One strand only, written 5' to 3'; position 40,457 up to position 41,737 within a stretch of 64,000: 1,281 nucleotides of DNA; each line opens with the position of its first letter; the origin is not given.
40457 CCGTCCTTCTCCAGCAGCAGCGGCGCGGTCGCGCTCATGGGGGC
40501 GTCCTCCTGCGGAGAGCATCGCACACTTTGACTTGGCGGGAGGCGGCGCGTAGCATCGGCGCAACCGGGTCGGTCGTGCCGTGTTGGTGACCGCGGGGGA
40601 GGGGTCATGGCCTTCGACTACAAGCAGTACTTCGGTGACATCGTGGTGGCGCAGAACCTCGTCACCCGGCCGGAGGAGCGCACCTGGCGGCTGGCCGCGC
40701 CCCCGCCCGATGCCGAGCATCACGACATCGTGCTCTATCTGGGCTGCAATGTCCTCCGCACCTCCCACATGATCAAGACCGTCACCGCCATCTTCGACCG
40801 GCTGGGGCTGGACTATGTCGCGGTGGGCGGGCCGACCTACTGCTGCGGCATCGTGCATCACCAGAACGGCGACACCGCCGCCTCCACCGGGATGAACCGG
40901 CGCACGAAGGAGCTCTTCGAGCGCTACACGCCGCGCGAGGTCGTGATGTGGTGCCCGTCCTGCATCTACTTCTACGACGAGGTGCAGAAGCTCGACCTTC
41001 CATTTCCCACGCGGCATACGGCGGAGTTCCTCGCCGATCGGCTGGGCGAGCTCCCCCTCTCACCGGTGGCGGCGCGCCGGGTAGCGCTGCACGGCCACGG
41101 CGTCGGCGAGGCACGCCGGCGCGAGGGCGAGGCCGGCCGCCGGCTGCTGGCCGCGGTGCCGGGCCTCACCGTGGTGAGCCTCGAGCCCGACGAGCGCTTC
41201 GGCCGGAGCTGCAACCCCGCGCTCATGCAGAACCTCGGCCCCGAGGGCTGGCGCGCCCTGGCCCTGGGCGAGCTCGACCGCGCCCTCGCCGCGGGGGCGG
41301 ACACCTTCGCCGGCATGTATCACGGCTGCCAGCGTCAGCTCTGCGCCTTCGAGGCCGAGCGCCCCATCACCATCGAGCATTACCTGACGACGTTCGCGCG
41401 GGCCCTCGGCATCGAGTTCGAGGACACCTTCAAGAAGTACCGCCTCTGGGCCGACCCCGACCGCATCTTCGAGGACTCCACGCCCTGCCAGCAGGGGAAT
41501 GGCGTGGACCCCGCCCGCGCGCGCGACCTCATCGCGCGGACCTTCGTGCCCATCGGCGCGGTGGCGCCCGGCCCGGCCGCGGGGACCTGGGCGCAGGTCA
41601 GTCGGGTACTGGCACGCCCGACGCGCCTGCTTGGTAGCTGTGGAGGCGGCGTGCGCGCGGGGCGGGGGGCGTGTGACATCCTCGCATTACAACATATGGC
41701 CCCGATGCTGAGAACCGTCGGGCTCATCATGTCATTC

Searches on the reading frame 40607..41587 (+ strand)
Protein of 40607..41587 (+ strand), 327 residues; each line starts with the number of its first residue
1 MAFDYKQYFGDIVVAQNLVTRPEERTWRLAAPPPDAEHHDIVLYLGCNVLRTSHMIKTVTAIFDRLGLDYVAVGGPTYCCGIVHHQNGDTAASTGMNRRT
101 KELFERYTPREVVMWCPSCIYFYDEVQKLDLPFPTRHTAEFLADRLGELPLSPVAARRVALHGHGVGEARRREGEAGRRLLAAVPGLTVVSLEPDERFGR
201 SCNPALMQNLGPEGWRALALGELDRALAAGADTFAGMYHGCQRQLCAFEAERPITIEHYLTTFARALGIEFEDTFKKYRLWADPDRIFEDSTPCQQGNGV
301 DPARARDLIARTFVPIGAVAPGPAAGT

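Call 85: search_protein_families(library=pfam, proteins=[window:40607-41587:+], max_evalue=0.1)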
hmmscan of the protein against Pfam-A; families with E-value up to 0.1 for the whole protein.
window:40607-41587:+ (327 aa): 1 family
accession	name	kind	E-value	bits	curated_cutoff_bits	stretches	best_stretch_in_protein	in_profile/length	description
PF02754.22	CCG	-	8.3e-07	29.5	20.6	1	42-120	2-81/85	Cysteine-rich domain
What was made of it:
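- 40607..41590 (+): Left flank: a core gene for a 327-aa cysteine-rich (CCG-domain) Fe-S oxidoreductase-like protein. In the window its stop codon reads TGG (41588-41590), so the ORF runs on to 41890. Pfam CCG, E = 8e-7 (call 85).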
